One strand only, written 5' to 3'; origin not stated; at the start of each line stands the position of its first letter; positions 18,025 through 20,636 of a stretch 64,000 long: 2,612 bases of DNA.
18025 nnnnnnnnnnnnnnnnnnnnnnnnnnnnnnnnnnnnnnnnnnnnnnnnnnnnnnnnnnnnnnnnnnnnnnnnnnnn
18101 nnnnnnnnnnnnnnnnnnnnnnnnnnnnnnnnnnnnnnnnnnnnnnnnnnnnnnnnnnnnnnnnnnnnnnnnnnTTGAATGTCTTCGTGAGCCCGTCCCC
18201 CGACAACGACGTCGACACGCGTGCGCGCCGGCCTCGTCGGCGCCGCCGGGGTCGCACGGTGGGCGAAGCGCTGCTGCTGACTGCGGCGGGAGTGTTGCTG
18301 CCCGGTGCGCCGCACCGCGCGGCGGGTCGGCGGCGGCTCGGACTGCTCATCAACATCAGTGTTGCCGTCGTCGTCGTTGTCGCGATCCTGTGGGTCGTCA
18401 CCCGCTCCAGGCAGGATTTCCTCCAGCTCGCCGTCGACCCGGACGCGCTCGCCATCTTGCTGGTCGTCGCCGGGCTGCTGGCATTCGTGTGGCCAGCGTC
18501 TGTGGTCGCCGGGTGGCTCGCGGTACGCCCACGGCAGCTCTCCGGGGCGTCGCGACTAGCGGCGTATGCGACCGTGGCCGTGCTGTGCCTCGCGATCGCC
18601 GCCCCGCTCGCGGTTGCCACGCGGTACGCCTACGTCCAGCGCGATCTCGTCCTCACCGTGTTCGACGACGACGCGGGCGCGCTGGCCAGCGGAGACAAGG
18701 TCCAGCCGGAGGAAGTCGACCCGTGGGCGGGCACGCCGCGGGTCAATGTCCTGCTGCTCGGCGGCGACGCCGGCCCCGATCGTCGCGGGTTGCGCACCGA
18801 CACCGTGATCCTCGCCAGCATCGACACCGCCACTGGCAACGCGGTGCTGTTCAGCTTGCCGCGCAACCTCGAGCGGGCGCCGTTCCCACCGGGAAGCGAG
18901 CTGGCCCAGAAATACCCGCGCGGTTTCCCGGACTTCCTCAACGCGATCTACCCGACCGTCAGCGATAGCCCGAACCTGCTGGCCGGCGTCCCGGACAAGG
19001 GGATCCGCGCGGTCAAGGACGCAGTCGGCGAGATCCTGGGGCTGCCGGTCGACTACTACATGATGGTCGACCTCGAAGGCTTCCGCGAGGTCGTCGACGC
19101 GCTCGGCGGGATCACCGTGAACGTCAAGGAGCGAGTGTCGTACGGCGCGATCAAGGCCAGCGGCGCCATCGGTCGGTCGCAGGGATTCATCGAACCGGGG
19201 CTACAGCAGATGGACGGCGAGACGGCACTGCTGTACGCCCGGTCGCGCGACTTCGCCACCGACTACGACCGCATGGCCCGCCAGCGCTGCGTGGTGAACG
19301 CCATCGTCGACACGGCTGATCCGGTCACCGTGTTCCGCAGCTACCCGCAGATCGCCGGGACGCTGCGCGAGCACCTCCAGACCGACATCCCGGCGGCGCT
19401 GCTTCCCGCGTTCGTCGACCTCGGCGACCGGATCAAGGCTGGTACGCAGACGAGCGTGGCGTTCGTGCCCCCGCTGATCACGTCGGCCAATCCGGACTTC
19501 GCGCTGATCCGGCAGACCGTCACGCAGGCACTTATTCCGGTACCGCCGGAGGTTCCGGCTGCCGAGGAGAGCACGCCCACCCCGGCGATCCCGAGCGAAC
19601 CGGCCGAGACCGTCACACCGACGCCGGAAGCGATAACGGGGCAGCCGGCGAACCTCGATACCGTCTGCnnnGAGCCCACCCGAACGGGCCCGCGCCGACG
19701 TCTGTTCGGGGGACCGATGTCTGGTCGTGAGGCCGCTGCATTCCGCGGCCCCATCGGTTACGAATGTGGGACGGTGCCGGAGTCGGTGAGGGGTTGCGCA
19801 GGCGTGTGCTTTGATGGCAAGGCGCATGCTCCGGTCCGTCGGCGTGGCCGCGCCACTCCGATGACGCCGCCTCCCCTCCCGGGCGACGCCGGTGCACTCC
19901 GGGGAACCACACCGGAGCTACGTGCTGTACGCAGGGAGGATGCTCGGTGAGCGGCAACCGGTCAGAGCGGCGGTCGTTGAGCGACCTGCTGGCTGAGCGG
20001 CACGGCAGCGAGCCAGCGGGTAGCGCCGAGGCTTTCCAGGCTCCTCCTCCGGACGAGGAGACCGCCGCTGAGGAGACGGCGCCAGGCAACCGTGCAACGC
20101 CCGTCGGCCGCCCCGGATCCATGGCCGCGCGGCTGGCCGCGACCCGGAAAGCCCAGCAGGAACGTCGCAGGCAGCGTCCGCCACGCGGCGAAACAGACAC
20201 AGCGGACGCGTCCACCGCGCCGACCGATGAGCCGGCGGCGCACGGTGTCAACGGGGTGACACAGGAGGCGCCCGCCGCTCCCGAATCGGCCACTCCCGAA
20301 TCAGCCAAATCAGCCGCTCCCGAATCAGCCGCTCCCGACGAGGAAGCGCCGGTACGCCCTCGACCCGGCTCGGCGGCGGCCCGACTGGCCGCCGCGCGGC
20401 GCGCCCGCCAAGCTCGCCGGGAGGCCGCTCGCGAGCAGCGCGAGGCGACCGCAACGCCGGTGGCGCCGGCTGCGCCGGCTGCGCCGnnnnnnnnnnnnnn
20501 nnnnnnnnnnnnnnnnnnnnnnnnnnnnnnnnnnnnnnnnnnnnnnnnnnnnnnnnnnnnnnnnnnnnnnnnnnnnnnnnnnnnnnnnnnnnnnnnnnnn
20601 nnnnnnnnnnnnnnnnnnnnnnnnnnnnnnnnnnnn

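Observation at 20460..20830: Hypervariable in-frame tandem repeats with compensating indels inside the Pro/Ala linker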

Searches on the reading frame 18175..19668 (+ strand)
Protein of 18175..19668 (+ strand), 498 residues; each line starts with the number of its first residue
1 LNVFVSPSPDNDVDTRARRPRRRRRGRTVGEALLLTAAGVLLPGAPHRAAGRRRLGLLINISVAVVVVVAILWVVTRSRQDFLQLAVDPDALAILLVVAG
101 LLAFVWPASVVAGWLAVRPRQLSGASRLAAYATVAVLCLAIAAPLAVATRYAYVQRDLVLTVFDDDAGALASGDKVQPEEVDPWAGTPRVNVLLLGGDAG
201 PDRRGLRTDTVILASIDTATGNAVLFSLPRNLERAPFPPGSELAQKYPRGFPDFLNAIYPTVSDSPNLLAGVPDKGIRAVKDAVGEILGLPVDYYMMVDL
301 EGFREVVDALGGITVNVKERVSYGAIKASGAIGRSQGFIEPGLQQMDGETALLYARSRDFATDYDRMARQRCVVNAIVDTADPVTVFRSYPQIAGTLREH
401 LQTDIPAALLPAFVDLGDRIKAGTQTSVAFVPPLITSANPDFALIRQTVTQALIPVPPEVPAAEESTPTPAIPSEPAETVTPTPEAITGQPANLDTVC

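Call 6: search_protein_families(library=pfam, proteins=[window:18175-19668:+], max_evalue=0.01)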
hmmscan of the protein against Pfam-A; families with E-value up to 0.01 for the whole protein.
window:18175-19668:+ (498 aa): 1 family
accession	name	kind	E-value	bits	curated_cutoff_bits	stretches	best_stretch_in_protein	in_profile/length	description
PF03816.19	LytR_cpsA_psr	-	2.8e-26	92.9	24.6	1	207-380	1-147/150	LytR_cpsA_psr family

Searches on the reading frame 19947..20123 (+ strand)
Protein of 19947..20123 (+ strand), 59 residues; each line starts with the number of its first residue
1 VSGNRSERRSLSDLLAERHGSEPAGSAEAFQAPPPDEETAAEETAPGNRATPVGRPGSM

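Call 63: find_homologous_proteins(query=window:19947-20123:+, max_evalue=0.001)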
Query seq(59 aa) (59 aa): 1 proteins with E <= 0.001 among 1 candidates.
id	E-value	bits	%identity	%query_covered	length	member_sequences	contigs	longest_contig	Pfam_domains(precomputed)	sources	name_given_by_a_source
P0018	1.1e-21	93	85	100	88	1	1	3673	-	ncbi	ncbi:MAG TPA: hypothetical protein VIP75_06600, partial [Acidothermales bacterium]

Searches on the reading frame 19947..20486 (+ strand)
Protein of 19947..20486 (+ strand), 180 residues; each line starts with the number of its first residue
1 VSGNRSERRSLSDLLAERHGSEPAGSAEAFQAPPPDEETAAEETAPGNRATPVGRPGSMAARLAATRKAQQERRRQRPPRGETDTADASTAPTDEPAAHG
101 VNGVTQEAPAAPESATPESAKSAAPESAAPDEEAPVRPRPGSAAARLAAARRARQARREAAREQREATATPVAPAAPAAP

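Call 41: find_homologous_proteins(query=window:19947-20468:+, max_evalue=0.001)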
Query seq(174 aa): 8000 candidates shared short words with the query, none scored E <= 0.001.

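Call 50: search_protein_families(library=ncbifam, proteins=[window:19947-20486:+], max_evalue=0.01)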
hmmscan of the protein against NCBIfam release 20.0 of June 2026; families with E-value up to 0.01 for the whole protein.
window:19947-20486:+ (180 aa): 0 families

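Call 53: search_protein_representatives(protein=window:19947-20486:+)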
Query: 180 residues. Proteins with E-value up to 0.001 (for the whole library): 3; up to 1e-10: 2; up to 1e-30: 1. The best 3 are listed.
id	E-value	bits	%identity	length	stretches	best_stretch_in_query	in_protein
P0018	3.2e-34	134.9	86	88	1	1-85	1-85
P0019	2.4e-20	89.9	55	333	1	1-177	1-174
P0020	4.9e-04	36.9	41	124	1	14-105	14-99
